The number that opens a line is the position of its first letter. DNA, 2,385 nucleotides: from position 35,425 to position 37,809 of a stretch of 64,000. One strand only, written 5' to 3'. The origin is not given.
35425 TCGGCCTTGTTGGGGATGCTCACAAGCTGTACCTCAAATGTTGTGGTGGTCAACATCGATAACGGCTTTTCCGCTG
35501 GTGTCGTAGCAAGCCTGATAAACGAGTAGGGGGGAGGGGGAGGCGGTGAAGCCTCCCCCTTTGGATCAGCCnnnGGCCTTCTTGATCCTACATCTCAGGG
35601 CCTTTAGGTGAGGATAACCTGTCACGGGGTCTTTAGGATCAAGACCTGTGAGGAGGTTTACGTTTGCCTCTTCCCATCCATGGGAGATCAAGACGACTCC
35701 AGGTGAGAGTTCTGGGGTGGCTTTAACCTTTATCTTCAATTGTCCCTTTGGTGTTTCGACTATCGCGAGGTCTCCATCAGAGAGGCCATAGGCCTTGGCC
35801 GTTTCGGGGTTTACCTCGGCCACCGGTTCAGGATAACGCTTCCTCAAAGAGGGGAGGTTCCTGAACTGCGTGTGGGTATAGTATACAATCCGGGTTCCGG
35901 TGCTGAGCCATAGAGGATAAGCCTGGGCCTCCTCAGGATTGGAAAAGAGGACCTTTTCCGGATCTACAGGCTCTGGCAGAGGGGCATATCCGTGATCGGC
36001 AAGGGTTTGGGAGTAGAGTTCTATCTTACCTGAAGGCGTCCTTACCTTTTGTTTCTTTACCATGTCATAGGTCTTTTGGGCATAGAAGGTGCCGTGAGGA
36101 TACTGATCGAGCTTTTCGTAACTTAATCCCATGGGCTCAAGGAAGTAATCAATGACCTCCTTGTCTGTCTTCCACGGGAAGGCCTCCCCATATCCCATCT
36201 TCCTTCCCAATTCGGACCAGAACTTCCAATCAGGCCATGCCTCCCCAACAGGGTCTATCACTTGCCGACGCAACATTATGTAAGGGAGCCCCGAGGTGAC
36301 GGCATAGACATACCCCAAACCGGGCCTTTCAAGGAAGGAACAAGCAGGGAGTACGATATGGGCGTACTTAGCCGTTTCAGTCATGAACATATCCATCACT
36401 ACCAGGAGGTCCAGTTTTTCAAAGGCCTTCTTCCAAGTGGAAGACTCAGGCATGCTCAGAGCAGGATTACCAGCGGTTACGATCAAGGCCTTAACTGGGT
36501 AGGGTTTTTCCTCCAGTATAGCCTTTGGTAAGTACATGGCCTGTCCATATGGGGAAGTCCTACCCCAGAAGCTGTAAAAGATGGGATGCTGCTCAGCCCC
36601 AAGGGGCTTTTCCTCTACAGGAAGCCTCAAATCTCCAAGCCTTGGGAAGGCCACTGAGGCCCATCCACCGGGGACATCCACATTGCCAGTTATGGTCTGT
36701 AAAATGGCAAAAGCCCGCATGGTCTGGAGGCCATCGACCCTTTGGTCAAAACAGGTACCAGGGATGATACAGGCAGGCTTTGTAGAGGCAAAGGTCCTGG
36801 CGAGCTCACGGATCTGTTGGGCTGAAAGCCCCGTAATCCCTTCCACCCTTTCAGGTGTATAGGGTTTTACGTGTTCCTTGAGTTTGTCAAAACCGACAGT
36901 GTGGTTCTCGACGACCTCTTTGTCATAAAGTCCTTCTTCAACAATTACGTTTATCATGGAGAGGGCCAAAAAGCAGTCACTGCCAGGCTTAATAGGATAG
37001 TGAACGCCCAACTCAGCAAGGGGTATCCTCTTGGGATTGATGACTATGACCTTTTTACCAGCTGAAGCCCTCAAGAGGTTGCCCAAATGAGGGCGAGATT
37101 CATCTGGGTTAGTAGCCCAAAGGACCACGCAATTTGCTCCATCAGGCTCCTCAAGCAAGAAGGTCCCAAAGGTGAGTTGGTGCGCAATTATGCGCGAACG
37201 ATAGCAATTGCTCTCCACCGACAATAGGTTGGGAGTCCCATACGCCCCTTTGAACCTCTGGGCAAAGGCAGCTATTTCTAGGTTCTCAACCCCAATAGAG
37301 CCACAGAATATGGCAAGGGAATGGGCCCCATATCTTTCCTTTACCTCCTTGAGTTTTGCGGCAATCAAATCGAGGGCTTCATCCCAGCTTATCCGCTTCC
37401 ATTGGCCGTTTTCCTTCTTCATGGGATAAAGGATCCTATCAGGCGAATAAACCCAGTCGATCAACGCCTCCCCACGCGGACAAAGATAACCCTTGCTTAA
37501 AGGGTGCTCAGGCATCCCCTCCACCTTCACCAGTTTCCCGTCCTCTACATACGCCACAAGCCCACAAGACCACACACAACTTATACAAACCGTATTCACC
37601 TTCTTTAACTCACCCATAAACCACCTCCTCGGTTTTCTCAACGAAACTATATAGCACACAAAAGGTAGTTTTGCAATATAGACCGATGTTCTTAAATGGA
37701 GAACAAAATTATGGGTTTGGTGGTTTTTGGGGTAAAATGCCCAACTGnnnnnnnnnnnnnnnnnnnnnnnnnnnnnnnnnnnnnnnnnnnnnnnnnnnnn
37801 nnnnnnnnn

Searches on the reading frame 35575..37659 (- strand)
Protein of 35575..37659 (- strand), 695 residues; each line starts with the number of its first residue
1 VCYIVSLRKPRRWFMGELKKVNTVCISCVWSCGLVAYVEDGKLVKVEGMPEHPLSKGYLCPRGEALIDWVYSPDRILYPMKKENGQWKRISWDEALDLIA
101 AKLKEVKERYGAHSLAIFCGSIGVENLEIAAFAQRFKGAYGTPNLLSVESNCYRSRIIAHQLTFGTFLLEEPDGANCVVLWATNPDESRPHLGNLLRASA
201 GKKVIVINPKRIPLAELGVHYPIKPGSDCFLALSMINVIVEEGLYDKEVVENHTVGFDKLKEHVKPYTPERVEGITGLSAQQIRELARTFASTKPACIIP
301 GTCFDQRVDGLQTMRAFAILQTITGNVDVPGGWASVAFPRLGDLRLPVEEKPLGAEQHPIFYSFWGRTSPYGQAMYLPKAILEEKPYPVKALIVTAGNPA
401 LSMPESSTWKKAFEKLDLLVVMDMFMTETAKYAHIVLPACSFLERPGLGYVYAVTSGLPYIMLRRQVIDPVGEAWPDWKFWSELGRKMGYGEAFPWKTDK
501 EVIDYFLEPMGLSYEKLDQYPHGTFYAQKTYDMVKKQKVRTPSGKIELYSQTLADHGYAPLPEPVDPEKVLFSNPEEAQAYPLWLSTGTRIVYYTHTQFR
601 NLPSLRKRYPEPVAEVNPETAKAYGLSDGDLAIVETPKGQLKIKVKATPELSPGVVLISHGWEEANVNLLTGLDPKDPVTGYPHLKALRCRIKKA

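Call 68: search_protein_families(library=pfam, proteins=[window:35575-37659:-], max_evalue=0.00001)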
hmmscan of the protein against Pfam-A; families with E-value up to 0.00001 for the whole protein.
window:35575-37659:- (695 aa): 3 families
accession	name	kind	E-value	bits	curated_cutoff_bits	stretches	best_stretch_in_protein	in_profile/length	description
PF00384.28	Molybdopterin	-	1.9e-50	172.3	24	1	75-486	1-352/353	Molybdopterin oxidoreductase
PF01568.27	Molydop_binding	-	1.2e-24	86.8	26.8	1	583-687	1-108/110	Molydopterin dinucleotide binding domain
PF04879.21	Molybdop_Fe4S4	-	1.5e-14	54.2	22.7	1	19-72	2-55/55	Molybdopterin oxidoreductase Fe4S4 domain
